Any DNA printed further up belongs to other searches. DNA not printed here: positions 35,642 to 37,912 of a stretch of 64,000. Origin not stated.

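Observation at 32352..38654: Co-oriented envelope cluster: two protease-domain/Omp85-barrel fusions with a PA2779-like anchored protein, a lipoprotein and a P-loop kinase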

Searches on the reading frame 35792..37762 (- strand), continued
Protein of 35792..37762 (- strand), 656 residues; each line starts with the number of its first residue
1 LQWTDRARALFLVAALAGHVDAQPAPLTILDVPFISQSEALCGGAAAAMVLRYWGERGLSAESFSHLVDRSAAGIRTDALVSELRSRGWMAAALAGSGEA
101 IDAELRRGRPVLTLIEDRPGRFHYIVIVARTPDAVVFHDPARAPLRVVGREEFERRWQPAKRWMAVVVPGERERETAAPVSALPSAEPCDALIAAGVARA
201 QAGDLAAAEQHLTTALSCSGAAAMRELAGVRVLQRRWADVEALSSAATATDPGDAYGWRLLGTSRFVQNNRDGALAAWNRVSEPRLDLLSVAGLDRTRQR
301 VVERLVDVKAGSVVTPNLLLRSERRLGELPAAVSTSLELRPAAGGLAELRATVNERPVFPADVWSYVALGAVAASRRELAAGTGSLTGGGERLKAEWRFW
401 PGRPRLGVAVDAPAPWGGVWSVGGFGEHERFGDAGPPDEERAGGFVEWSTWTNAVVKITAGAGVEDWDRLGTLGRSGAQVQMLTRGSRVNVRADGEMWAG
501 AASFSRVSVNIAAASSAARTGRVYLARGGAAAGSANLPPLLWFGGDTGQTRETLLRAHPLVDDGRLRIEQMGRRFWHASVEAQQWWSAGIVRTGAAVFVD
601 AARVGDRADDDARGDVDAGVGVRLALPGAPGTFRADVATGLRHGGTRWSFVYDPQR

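Call 28: find_related_loci(query=A3, collection=genome_contigs, flank=10000)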
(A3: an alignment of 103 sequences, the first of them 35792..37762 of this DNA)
Query A3 (656 aa) in genome_contigs; peptide patterns used: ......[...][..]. (x = any residue, [..] = any of these).
438 stretches matched a pattern; 386 encode a relative of the query (tblastn E <= 1e-3); the best 80 are kept; 80 distinct loci.
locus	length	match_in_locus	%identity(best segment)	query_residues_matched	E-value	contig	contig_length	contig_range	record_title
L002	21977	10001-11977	69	1-654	0e+0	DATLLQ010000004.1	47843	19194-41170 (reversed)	MAG TPA_asm: Vicinamibacterales bacterium isolate SMAG_U13752 k141_1199, whole genome shotgun sequence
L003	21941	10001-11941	69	8-654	0e+0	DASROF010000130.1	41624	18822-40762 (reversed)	MAG TPA_asm: Vicinamibacterales bacterium isolate SMAG_U10261 k141_1320788, whole genome shotgun sequence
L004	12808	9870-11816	56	12-654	0e+0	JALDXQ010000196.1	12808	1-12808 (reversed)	MAG: Acidobacteriota bacterium isolate MCT-CON-06 NODE_676_length_12808_cov_6.843409, whole genome shotgun sequence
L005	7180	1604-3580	55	6-654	0e+0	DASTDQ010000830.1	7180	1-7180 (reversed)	MAG TPA_asm: Vicinamibacterales bacterium isolate SMAG_U825 k141_693634, whole genome shotgun sequence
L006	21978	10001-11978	76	1-656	0e+0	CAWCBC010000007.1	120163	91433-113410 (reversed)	MAG: uncultured Acidobacteriota bacterium isolate MFD05454.bin.2.113 genome assembly, contig: contig_18472, whole genome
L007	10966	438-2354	55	17-654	0e+0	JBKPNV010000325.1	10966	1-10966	MAG: Acidobacteriota bacterium isolate GS_HAYS_MAG_00031 GS_HAYS_000000075557, whole genome shotgun sequence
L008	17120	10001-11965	56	6-654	0e+0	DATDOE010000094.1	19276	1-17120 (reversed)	MAG TPA_asm: Vicinamibacterales bacterium isolate SMAG_U7885 k141_3016588, whole genome shotgun sequence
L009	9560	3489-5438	57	12-654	0e+0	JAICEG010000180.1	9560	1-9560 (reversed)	MAG: Vicinamibacteria bacterium isolate BD_FP_2_bin.1 k141_5192393_length_9560_cov_11.3662, whole genome shotgun sequenc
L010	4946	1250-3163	55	26-654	0e+0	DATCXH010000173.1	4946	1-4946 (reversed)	MAG TPA_asm: Vicinamibacterales bacterium isolate SMAG_U7434 k141_750663, whole genome shotgun sequence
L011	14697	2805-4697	54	26-654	0e+0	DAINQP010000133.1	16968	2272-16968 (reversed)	MAG TPA_asm: Vicinamibacterales bacterium isolate CTOTU21637 NODE_965_length_16968_cov_5.944599, whole genome shotgun se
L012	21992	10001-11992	54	10-655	0e+0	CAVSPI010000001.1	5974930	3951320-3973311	MAG: uncultured Acidobacteriota bacterium isolate MFD01275.bin.2.72 genome assembly, contig: contig_13227, whole genome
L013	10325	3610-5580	51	9-656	0e+0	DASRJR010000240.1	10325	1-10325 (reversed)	MAG TPA_asm: Vicinamibacterales bacterium isolate SMAG_U10141 k141_74150, whole genome shotgun sequence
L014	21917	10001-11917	51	20-654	0e+0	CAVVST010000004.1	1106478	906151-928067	MAG: uncultured Acidobacteriota bacterium isolate MFD02840.bin.2.185 genome assembly, contig: contig_3150, whole genome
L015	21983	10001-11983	52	6-656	0e+0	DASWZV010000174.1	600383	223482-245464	MAG TPA_asm: Vicinamibacterales bacterium isolate SMAG_U3748 k141_3205199, whole genome shotgun sequence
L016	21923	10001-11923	51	23-654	0e+0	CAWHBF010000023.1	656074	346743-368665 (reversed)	MAG: uncultured Acidobacteriota bacterium isolate MFD00962.bin.1.54 genome assembly, contig: contig_34955, whole genome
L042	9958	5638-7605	42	9-650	3e-136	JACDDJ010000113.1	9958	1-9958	MAG: Acidobacteria bacterium isolate MGR_bin331 SD2900_NODE_2052_length_9958_cov_0.984234, whole genome shotgun sequence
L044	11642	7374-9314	41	9-649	8e-132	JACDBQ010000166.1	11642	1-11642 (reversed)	MAG: Acidobacteria bacterium isolate MGR_bin286 SD2897-2912_k127_992934, whole genome shotgun sequence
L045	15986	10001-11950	41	9-650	3e-131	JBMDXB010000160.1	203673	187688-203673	MAG: Vicinamibacterales bacterium isolate FBaNitSoil1_11 FBaNitSoil1_contig160, whole genome shotgun sequence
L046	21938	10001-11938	42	22-653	3e-129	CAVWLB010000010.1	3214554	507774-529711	MAG: uncultured Acidobacteriota bacterium isolate MFD09018.bin.1.114 genome assembly, contig: contig_4772, whole genome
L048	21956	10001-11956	41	10-644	2e-128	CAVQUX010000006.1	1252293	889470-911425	MAG: uncultured Acidobacteriota bacterium isolate MFD10007.bin.1.37 genome assembly, contig: contig_10714, whole genome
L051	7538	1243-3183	42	13-643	2e-127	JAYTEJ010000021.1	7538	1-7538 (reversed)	MAG: Acidobacteriota bacterium isolate GFS_2025 GFS_2025_20, whole genome shotgun sequence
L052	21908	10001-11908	39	24-653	1e-126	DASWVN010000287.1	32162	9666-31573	MAG TPA_asm: Vicinamibacterales bacterium isolate SMAG_U3631 k141_443821, whole genome shotgun sequence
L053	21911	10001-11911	42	22-649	2e-126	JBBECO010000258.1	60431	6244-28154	MAG: Vicinamibacterales bacterium isolate LejiaF_68_38 Lejia_F_762_length_60431_cov_21, whole genome shotgun sequence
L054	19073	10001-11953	40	12-650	3e-126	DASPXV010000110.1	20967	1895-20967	MAG TPA_asm: Vicinamibacterales bacterium isolate SMAG_U11576 k141_1161019, whole genome shotgun sequence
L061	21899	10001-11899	44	29-646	9e-123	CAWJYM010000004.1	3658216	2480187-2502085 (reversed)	MAG: uncultured Acidobacteriota bacterium isolate MFD06742.bin.1.259 genome assembly, contig: contig_3210, whole genome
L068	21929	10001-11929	43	29-644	1e-117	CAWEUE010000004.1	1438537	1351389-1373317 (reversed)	MAG: uncultured Acidobacteriota bacterium isolate MFD05684.bin.2.83 genome assembly, contig: contig_59247, whole genome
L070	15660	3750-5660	38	29-650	9e-117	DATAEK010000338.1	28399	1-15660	MAG TPA_asm: Vicinamibacterales bacterium isolate SMAG_U6775 k141_4000232, whole genome shotgun sequence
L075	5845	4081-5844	42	11-585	6e-115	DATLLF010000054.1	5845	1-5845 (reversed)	MAG TPA_asm: Vicinamibacterales bacterium isolate SMAG_U13741 k141_2291183, whole genome shotgun sequence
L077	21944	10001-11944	42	29-642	1e-114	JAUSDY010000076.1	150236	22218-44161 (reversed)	MAG: Acidobacteriota bacterium isolate E14_maxbin.140_sub E14_k141_81736, whole genome shotgun sequence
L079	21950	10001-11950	41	12-645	7e-114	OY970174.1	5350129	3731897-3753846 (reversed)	MAG: uncultured Acidobacteriota bacterium isolate MFD01275.bin.c.18 genome assembly, chromosome: 1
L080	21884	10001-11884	39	30-653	4e-113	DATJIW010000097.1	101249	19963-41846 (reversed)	MAG TPA_asm: Vicinamibacterales bacterium isolate SMAG_U15549 k141_1326296, whole genome shotgun sequence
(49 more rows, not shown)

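Call 43: search_protein_families(library=pfam, proteins=[L054:7192-8340:+, L052:3722-6175:+, L080:16210-16938:+, L045:11985-13157:-, L046:8605-9084:-, L042:8396-9508:-, L052:15415-16140:-], max_evalue=0.001)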
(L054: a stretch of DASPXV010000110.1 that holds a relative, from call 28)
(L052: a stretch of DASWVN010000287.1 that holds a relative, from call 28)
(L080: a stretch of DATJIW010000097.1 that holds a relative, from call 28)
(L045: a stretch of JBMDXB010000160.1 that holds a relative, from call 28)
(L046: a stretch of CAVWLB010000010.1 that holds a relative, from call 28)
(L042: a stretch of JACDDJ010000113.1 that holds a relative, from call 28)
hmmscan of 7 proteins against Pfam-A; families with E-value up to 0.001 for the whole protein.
L054:7192-8340:+ (382 aa): 5 families
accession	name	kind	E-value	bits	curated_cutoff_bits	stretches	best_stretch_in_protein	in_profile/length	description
PF00437.27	T2SSE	-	7.9e-45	153.5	24.9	1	152-338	138-309/370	Type II/IV secretion system protein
PF13191.12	AAA_16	-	4.8e-05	24.3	32.6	1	156-257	23-135/167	AAA ATPase domain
PF25199.1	nSTAND_NTPase5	-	8.1e-05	22.9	34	1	155-201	40-86/145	Novel STAND NTPase 5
PF06414.18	Zeta_toxin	-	0.00016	21.7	22.3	0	158-189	18-48/199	Zeta toxin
PF13476.12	AAA_23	-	0.00035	21.7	27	1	155-176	18-39/201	AAA domain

L052:3722-6175:+ (817 aa): 2 families
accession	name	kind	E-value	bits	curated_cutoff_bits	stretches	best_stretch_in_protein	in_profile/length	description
PF12704.14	MacB_PCD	-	8.9e-35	121.3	27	2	22-237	1-206/207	MacB-like periplasmic core domain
PF02687.27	FtsX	-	5.6e-32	110.8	25.5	2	283-398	4-118/120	FtsX-like permease C-terminal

L080:16210-16938:+ (242 aa): 0 families

L045:11985-13157:- (390 aa): 2 families
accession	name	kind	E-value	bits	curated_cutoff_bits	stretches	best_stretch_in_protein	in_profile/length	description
PF07228.17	SpoIIE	-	6e-51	173.6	25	1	201-387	2-189/192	Stage II sporulation protein E (SpoIIE)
PF00072.30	Response_reg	-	8.7e-22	77.8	30.2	1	21-135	1-110/111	Response regulator receiver domain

L046:8605-9084:- (159 aa): 0 families

L042:8396-9508:- (370 aa): 2 families
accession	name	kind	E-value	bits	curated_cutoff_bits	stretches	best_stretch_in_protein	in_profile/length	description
PF06580.19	His_kinase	-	2.5e-25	89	25.2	1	166-245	1-81/81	Histidine kinase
PF02518.31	HATPase_c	-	1.2e-07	32.6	26.4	1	262-357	7-110/111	Histidine kinase-, DNA gyrase B-, and HSP90-like ATPase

L052:15415-16140:- (241 aa): 1 family
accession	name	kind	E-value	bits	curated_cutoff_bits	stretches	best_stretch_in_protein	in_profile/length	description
PF01551.29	Peptidase_M23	-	8e-19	68.1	28.7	1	129-230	2-90/96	Peptidase family M23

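Call 51: search_protein_families(library=ncbifam, proteins=[L044:6961-7350:+, L048:9523-9942:+, L053:9555-9941:+, L061:9487-9885:+, L068:9467-9856:+, L070:3259-3651:+, L075:3668-4060:+, L077:9456-9845:+, L079:9577-9960:+, L051:790-1176:+], max_evalue=0.01)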
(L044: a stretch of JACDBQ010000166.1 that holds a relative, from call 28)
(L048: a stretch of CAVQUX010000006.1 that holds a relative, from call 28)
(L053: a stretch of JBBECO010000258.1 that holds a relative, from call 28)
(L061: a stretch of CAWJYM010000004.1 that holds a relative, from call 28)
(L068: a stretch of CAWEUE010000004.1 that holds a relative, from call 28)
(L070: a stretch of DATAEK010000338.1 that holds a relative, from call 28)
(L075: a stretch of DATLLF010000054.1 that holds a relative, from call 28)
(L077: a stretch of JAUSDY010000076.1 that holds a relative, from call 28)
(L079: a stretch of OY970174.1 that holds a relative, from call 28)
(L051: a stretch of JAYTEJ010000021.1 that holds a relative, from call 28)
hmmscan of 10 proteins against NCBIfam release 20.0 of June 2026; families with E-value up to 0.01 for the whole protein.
L044:6961-7350:+ (129 aa): 1 family
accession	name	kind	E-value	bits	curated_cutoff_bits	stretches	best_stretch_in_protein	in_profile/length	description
NF033919.1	PA2779_fam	subfamily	5.8e-11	42.6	40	1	8-126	7-111/123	PA2779 family protein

L048:9523-9942:+ (139 aa): 1 family
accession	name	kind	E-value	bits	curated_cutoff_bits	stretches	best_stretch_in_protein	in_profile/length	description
NF033919.1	PA2779_fam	subfamily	6.3e-11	42.5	40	1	17-139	3-117/123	PA2779 family protein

L053:9555-9941:+ (128 aa): 2 families
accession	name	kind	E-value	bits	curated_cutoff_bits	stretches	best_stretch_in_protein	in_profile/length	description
NF033919.1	PA2779_fam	subfamily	1.3e-10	41.5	40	1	9-125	6-113/123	PA2779 family protein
NF047371.1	FlcA_CTERM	equivalog_domain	0.003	16.1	300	1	35-124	18-111/646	periplasmic flagellar collar protein FlcA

L061:9487-9885:+ (132 aa): 1 family
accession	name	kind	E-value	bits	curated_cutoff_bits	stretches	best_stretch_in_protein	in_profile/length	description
NF033919.1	PA2779_fam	subfamily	3.3e-11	43.4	40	1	16-128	11-112/123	PA2779 family protein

L068:9467-9856:+ (129 aa): 1 family
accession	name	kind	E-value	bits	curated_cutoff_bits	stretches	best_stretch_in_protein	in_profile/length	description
NF033919.1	PA2779_fam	subfamily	3.4e-12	46.6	40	1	15-127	4-113/123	PA2779 family protein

L070:3259-3651:+ (130 aa): 2 families
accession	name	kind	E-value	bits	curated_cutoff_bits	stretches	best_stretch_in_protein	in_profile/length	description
NF033919.1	PA2779_fam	subfamily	7.6e-12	45.5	40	1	8-125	4-112/123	PA2779 family protein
TIGR01477.1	RIFIN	paralog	0.0061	16.3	176.95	1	51-128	266-335/356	variant surface antigen, rifin family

L075:3668-4060:+ (130 aa): 2 families
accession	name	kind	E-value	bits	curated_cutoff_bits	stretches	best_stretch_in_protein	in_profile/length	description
NF033919.1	PA2779_fam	subfamily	6e-11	42.6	40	1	9-127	4-113/123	PA2779 family protein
NF002623.0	PRK02290.1-1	equivalog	0.0039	16.2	629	1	24-95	311-378/391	3-dehydroquinate synthase II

L077:9456-9845:+ (129 aa): 4 families
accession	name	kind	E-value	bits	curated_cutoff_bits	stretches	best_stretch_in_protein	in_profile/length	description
NF033919.1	PA2779_fam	subfamily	1.3e-10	41.5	40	1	12-126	7-112/123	PA2779 family protein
NF047371.1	FlcA_CTERM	equivalog_domain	0.0046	15.5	300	1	36-128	21-113/646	periplasmic flagellar collar protein FlcA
NF010647.0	PRK14046.1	equivalog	0.0063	15.6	604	1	57-112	155-210/392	malate--CoA ligase subunit beta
NF047526.1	LIC_10421_fam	subfamily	0.0066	16.5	90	0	5-59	4-56/111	LIC_10421 family protein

L079:9577-9960:+ (127 aa): 1 family
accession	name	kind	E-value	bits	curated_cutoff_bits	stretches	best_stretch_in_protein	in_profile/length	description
NF033919.1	PA2779_fam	subfamily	1.5e-09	38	40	1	8-126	4-107/123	PA2779 family protein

L051:790-1176:+ (128 aa): 3 families
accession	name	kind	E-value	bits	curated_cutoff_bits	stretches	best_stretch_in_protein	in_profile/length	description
NF033919.1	PA2779_fam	subfamily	2.2e-10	40.7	40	1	8-124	4-110/123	PA2779 family protein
NF042931.1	SAG1386_EF1546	equivalog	0.0025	17.9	80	0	36-73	96-133/158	SAG1386/EF1546 family surface-associated protein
TIGR01477.1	RIFIN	paralog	0.0059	16.4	176.95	1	47-124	257-332/356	variant surface antigen, rifin family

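Call 52: search_protein_families(library=ncbifam, proteins=[P0246, P0250, P0263, P0281, P0303, P0332, P0348, P0362, P0373, P0382], max_evalue=0.001)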
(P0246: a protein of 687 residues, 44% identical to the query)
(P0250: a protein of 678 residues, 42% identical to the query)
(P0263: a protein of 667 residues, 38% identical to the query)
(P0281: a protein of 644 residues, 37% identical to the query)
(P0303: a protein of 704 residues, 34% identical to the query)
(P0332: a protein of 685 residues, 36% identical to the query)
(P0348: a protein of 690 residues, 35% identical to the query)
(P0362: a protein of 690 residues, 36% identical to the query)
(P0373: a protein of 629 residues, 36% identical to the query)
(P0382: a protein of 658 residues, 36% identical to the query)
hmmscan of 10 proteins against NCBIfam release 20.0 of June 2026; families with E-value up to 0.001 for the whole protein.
P0246 (687 aa): 3 families
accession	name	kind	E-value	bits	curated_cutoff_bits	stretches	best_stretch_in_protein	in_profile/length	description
NF033920.0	C39_PA2778_fam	equivalog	1.8e-16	60.3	150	1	34-293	3-248/255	PA2778 family cysteine peptidase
TIGR02917.1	PEP_TPR_lipo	equivalog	3.2e-08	32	312.2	1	200-295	124-219/899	XrtA/PEP-CTERM system TPR-repeat protein PrsT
TIGR03796.1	NHLM_micro_ABC1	equivalog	0.00015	20.2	853.3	1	41-153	7-112/710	NHLP family bacteriocin export ABC transporter peptidase/permease/ATPase subunit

P0250 (678 aa): 2 families
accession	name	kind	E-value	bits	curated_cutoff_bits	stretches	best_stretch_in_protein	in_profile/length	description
NF033920.0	C39_PA2778_fam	equivalog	1.5e-14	54.1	150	1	29-171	3-148/255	PA2778 family cysteine peptidase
TIGR02917.1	PEP_TPR_lipo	equivalog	3.1e-05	22.1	312.2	1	204-297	126-219/899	XrtA/PEP-CTERM system TPR-repeat protein PrsT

P0263 (667 aa): 5 families
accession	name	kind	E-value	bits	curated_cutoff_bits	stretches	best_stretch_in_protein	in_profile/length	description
NF033920.0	C39_PA2778_fam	equivalog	1.7e-16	60.4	150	1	33-282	5-244/255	PA2778 family cysteine peptidase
TIGR03796.1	NHLM_micro_ABC1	equivalog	8.7e-07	27.5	853.3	1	34-159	3-120/710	NHLP family bacteriocin export ABC transporter peptidase/permease/ATPase subunit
TIGR01193.1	bacteriocin_ABC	subfamily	1.3e-06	27.3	523.85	1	40-161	4-124/708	peptide cleavage/export ABC transporter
TIGR02917.1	PEP_TPR_lipo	equivalog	3.4e-06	25.2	312.2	1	205-288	136-219/899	XrtA/PEP-CTERM system TPR-repeat protein PrsT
NF045998.1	cleave_ABC_plasm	equivalog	6.8e-06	24.6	500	1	73-158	38-121/673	Mbov_0121 family peptidase domain-containing ABC transporter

P0281 (644 aa): 2 families
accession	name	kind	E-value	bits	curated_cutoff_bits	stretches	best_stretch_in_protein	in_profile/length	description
NF033920.0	C39_PA2778_fam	equivalog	7.2e-17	61.6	150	1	7-238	3-226/255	PA2778 family cysteine peptidase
TIGR03796.1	NHLM_micro_ABC1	equivalog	1.1e-06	27.2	853.3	1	9-148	2-130/710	NHLP family bacteriocin export ABC transporter peptidase/permease/ATPase subunit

P0303 (704 aa): 3 families
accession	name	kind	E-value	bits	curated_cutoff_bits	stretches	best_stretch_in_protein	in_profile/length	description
NF033920.0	C39_PA2778_fam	equivalog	5.3e-18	65.4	150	1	47-293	3-236/255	PA2778 family cysteine peptidase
TIGR03796.1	NHLM_micro_ABC1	equivalog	3.7e-09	35.3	853.3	1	49-165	2-111/710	NHLP family bacteriocin export ABC transporter peptidase/permease/ATPase subunit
TIGR02917.1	PEP_TPR_lipo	equivalog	0.00081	17.4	312.2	0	214-303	126-215/899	XrtA/PEP-CTERM system TPR-repeat protein PrsT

P0332 (685 aa): 2 families
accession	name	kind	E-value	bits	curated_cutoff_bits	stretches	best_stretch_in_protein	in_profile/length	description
NF033920.0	C39_PA2778_fam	equivalog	1.2e-13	51.1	150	1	36-190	4-162/255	PA2778 family cysteine peptidase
NF047779.1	Omp85_fam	subfamily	0.00066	19.2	200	1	620-681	359-419/423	Omp85 family outer membrane protein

P0348 (690 aa): 3 families
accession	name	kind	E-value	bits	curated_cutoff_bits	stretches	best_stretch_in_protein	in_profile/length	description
NF033920.0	C39_PA2778_fam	equivalog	5.9e-11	42.3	150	1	39-296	4-248/255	PA2778 family cysteine peptidase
NF047779.1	Omp85_fam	subfamily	5.8e-05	22.7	200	1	623-679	361-415/423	Omp85 family outer membrane protein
TIGR02917.1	PEP_TPR_lipo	equivalog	0.00061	17.8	312.2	1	200-298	121-219/899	XrtA/PEP-CTERM system TPR-repeat protein PrsT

P0362 (690 aa): 2 families
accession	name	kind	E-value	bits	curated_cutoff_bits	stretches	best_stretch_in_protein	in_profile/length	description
NF033920.0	C39_PA2778_fam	equivalog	6.7e-23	81.4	150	1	45-301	4-248/255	PA2778 family cysteine peptidase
TIGR03796.1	NHLM_micro_ABC1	equivalog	1.6e-06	26.6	853.3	1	55-162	12-111/710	NHLP family bacteriocin export ABC transporter peptidase/permease/ATPase subunit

P0373 (629 aa): 2 families
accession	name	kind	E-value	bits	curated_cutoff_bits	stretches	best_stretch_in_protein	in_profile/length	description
NF033920.0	C39_PA2778_fam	equivalog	2.4e-10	40.2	150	1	31-250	4-214/255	PA2778 family cysteine peptidase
TIGR04390.1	OMP_YaiO_dom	domain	0.00027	21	32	1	393-456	164-227/230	YaiO family outer membrane beta-barrel protein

P0382 (658 aa): 1 family
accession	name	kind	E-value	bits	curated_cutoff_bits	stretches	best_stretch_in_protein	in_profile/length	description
NF033920.0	C39_PA2778_fam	equivalog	2e-09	37.3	150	1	29-275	2-248/255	PA2778 family cysteine peptidase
